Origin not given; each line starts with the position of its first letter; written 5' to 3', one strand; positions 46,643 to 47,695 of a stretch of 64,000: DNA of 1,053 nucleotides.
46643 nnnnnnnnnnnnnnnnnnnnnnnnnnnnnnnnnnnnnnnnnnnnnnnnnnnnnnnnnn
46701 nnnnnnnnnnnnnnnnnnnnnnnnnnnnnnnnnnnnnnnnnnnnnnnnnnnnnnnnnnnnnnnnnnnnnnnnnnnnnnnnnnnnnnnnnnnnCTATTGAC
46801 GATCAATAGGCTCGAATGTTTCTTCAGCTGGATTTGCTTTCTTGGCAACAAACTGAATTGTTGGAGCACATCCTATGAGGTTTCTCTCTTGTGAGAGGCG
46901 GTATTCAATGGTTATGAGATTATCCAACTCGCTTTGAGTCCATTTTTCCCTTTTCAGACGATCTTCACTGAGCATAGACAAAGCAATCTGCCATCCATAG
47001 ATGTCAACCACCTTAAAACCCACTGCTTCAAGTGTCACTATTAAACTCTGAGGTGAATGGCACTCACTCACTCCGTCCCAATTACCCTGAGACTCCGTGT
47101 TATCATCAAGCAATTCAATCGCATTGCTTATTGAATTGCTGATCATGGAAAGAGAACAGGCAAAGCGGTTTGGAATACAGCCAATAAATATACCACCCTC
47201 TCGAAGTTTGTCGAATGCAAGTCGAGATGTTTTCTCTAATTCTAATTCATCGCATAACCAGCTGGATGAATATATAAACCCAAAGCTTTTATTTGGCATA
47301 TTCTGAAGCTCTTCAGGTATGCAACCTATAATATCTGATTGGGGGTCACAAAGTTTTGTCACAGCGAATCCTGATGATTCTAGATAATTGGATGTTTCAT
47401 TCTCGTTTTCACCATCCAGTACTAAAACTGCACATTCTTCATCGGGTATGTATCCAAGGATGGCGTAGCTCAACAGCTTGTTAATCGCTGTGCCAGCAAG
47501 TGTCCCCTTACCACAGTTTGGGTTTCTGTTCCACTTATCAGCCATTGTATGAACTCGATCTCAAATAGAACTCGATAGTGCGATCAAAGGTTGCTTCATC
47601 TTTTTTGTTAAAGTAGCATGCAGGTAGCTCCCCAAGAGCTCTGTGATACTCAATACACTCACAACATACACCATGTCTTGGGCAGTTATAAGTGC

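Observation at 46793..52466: mfd operon with GTGA-coupled phosphatase::MazG fusion, Cys-rich mini-protein and methyltransferase-like gene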

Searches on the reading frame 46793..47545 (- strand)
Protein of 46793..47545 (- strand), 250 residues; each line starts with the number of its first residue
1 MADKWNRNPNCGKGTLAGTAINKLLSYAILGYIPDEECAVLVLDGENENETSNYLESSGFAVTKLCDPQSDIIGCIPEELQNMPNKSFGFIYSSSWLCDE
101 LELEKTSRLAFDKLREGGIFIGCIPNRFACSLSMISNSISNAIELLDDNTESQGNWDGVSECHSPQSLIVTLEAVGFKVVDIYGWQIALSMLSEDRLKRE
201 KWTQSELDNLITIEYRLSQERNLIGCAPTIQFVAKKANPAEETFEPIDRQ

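Call 3: search_protein_families(library=pfam, proteins=[window:46793-47545:-], max_evalue=0.1)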
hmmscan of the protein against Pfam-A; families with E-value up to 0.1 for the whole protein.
window:46793-47545:- (250 aa): 0 families

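Call 5: search_protein_families(library=ncbifam, proteins=[window:46793-47545:-], max_evalue=0.1)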
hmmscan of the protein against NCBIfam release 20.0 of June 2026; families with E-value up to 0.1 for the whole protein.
window:46793-47545:- (250 aa): 0 families

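Call 13: find_homologous_proteins(query=window:46793-47545:-)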
Query window:46793-47545:- (250 aa): 2 proteins with E <= 0.001 among 855 candidates.
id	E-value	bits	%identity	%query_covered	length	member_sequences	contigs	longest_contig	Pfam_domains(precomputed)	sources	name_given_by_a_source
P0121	7.9e-154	529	93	100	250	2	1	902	-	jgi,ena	-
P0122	5.3e-118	411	70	100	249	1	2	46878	-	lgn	-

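Call 20: search_protein_representatives(alignment_id=A1)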
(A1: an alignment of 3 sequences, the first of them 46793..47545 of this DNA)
Query: 3 sequences, 250 profile positions. Proteins with E-value up to 0.001 (for the whole library): 13; up to 1e-10: 4; up to 1e-30: 3. The best 13 are listed.
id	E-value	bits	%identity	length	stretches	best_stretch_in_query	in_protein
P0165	1.2e-91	322.8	-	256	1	3-248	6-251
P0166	1.4e-62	227.5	-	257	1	3-242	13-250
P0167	1.8e-38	148.6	-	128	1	4-125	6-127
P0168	2.4e-13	66.3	-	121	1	3-71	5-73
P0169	5.8e-10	55.2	-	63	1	3-64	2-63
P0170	1.0e-07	47.8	-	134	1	55-148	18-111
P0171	1.4e-06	44.2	-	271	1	84-237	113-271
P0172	4.2e-05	39.3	-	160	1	115-236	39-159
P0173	4.6e-05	39.2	-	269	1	81-238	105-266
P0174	1.1e-04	37.9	-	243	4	136-184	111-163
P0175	4.7e-04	35.8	-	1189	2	35-100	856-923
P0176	5.1e-04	35.7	-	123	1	121-236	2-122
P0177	9.8e-04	34.8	-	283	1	98-237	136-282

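Call 21: predict_structure(alignment_id=A1)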
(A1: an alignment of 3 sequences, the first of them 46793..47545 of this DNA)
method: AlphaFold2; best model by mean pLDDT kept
length: 250 residues; sequences in the alignment: 3
mean_pLDDT: 37.6   pTM: 0.37
mean pLDDT of the five models: 37.6, 35.0, 33.8, 32.7, 32.6
residues with pLDDT >= 90: 0; 70-90: 0; 50-70: 30; < 50: 220
segments of 3 or more residues with pLDDT < 50: 1-102, 114-139, 146-171, 174-176, 187-202, 205-207, 209-250
pLDDT, mean of each block of 10 residues (from residue 1): 29 38 42 33 34 31 26 31 36 36 52 45 36 45 48 33 38 50 50 41 48 45 25 23 25
secondary structure, 60 per line:
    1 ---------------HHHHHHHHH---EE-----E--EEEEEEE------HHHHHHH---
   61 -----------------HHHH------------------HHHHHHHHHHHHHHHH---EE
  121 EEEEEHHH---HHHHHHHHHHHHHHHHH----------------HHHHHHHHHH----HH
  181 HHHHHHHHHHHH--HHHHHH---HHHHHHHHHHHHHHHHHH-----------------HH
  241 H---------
elements in order: H16-24 E38-44 H51-57 H78-81 H100-115 E119-125 H132-148 H165-174 H179-192 H195-200 H204-221

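Call 22: search_protein_families(library=pfam, proteins=[P0165, P0166, P0170, P0171, P0172, P0173, P0174, P0175, P0176, P0177], max_evalue=0.01)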
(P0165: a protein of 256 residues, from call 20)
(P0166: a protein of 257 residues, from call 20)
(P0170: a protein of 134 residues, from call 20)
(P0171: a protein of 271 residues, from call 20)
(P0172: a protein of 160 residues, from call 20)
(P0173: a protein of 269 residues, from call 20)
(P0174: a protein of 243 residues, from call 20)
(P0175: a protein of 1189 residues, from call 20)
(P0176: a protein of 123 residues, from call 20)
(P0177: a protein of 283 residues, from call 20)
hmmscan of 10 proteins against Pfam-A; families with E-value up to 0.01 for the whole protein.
P0165 (256 aa): 0 families

P0166 (257 aa): 0 families

P0170 (134 aa): 0 families

P0171 (271 aa): 23 families
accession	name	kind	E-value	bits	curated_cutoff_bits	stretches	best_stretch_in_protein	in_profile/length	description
PF08241.18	Methyltransf_11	-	2.5e-24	86.1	21.2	1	54-151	1-95/95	Methyltransferase domain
PF13649.12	Methyltransf_25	-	5.3e-24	85.2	27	1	53-147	1-97/97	Methyltransferase domain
PF13847.12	Methyltransf_31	-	1.1e-23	84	27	1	48-155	2-113/145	Methyltransferase domain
PF13489.12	Methyltransf_23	-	5.4e-17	62.4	27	1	47-214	20-163/164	Methyltransferase domain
PF08242.18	Methyltransf_12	-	1.2e-16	61.7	30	1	54-149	1-98/98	Methyltransferase domain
PF01209.24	Ubie_methyltran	-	2.7e-14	53.5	20.1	1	6-152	5-152/233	ubiE/COQ5 methyltransferase family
PF01135.25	PCMT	-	6.1e-06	26.6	20.3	1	41-171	65-193/210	Protein-L-isoaspartate(D-aspartate) O-methyltransferase (PCMT)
PF01739.24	CheR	-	6.7e-06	26.1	27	1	89-151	110-173/195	CheR methyltransferase, SAM binding domain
PF08003.17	Methyltransf_9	-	8.3e-06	25.4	23.8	1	36-151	102-217/315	Protein of unknown function (DUF1698)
PF02353.26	CMAS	-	1.5e-05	24.9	27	1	45-151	58-164/273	Mycolic acid cyclopropane synthetase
PF05175.20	MTS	-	1.9e-05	24.8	23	1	40-151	22-138/170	Methyltransferase small domain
PF03141.22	Methyltransf_29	-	0.00015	21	23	1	108-157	173-223/506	Putative S-adenosyl-L-methionine-dependent methyltransferase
PF06325.19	PrmA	-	0.00016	21.7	22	1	47-152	159-259/296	Ribosomal protein L11 methyltransferase (PrmA)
PF07021.18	MetW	-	0.00017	21.7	21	1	47-156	11-112/193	Methionine biosynthesis protein MetW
PF01728.25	FtsJ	-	0.00018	21.9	24.1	1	47-129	19-104/181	FtsJ-like methyltransferase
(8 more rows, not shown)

P0172 (160 aa): 4 families
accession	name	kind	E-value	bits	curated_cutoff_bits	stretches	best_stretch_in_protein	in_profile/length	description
PF08241.18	Methyltransf_11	-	9.5e-06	26.6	21.2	1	2-45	52-95/95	Methyltransferase domain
PF13847.12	Methyltransf_31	-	1.3e-05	25.3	27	1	5-55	67-119/145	Methyltransferase domain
PF13489.12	Methyltransf_23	-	3.4e-05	24.1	27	1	8-103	79-162/164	Methyltransferase domain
PF13649.12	Methyltransf_25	-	0.0017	19.4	27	1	2-41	56-97/97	Methyltransferase domain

P0173 (269 aa): 7 families
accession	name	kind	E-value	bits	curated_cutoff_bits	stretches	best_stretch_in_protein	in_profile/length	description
PF08241.18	Methyltransf_11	-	2.4e-20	73.4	21.2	1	48-146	1-94/95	Methyltransferase domain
PF13649.12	Methyltransf_25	-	2.2e-17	64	27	1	48-143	2-97/97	Methyltransferase domain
PF13847.12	Methyltransf_31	-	2.9e-14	53.4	27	1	45-151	5-113/145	Methyltransferase domain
PF08242.18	Methyltransf_12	-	2e-11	44.9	30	1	48-145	1-98/98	Methyltransferase domain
PF01209.24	Ubie_methyltran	-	4.5e-11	43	20.1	1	5-146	10-150/233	ubiE/COQ5 methyltransferase family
PF13489.12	Methyltransf_23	-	2.4e-06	27.8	27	1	35-207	13-161/164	Methyltransferase domain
PF01170.24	UPF0020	-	0.0046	17.1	22.3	1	67-117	78-127/197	RMKL-like, methyltransferase domain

P0174 (243 aa): 2 families
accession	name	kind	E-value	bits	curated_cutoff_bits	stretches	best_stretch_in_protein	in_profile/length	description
PF18591.6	IMP2_C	-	0.0017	18.8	26.8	0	90-110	13-33/63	Immune Mapped Protein 2 (IMP2) C-terminal domain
PF19524.4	DUF6054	-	0.0017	18.6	27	0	71-104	38-68/111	Family of unknown function (DUF6054)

P0175 (1189 aa): 4 families
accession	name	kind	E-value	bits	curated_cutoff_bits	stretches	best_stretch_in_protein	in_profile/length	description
PF09377.16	SBDS_domain_II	-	0.0012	19.2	27.2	0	686-727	13-53/62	SBDS protein, domain II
PF08623.16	TIP120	-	0.0039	17.5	25.9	0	486-575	65-152/166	TATA-binding protein interacting (TIP20)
PF22080.2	Dark_CARD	-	0.004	18.1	25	0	527-592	13-75/82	Dark, CARD domain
PF12976.13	DUF3860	-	0.0076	16.7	27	0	533-563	25-55/93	Domain of Unknown Function with PDB structure (DUF3860)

P0176 (123 aa): 0 families

P0177 (283 aa): 8 families
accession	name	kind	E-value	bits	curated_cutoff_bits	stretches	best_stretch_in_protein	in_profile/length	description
PF13649.12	Methyltransf_25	-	9.1e-18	65.2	27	1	58-154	1-97/97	Methyltransferase domain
PF08241.18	Methyltransf_11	-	1.7e-15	57.8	21.2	1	59-157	1-94/95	Methyltransferase domain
PF13847.12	Methyltransf_31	-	1.8e-12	47.6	27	1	56-162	5-113/145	Methyltransferase domain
PF13489.12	Methyltransf_23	-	6.7e-11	42.6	27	1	56-220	24-163/164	Methyltransferase domain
PF08242.18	Methyltransf_12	-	1.1e-09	39.3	30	1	59-156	1-98/98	Methyltransferase domain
PF01209.24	Ubie_methyltran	-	8.3e-08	32.3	20.1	1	56-157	49-150/233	ubiE/COQ5 methyltransferase family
PF05175.20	MTS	-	0.0019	18.3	23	1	47-127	24-103/170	Methyltransferase small domain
PF20922.3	Anamorsin_N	-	0.0086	16.2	27.1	0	97-183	25-112/163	Anamorsin, N-terminal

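Call 51: search_solved_structures(query=A5, max_evalue=10, show_alignments=2)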
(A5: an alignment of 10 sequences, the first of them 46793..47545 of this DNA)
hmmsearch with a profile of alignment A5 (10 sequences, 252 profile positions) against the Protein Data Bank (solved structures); distinct sequences matched with E-value up to 10: 4.
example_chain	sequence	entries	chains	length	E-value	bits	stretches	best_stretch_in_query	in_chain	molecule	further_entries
2avn_A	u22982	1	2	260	0.0056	19.3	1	37-239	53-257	ubiquinone/menaquinone biosynthesis methyltransferase-related protein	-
3dnp_A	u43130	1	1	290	0.65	12.5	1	96-148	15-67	Stress response protein yhaX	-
7xrp_B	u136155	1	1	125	1.4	11.4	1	89-142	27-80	C5G2 nanobody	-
4k28_A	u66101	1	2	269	2.4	10.7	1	33-82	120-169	Shikimate dehydrogenase family protein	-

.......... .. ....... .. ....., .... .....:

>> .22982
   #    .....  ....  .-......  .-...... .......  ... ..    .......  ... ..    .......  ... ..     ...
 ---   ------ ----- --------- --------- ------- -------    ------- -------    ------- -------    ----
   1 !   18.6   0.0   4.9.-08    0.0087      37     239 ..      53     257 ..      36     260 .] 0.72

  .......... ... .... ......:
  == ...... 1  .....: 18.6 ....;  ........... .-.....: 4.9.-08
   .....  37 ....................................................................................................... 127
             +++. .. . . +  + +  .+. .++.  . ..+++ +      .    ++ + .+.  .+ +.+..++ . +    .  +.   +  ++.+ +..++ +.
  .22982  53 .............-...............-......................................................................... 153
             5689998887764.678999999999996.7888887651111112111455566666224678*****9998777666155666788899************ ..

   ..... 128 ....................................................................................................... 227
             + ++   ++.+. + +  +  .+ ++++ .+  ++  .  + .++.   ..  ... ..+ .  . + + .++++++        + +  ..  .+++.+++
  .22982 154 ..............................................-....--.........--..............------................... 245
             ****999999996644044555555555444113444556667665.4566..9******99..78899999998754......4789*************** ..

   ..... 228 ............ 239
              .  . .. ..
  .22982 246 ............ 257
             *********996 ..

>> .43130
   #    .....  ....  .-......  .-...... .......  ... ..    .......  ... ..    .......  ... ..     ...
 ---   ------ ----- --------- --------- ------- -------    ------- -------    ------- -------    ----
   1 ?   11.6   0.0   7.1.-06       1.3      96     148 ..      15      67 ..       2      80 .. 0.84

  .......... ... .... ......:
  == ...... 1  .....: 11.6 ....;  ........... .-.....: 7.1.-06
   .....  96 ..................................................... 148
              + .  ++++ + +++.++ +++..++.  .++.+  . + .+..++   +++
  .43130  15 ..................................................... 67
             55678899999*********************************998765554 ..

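Call 72: search_protein_families(library=padloc, proteins=[window:46793-47545:-], max_evalue=0.01)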
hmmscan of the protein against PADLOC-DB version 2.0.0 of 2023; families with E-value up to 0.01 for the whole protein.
window:46793-47545:- (250 aa): 0 families
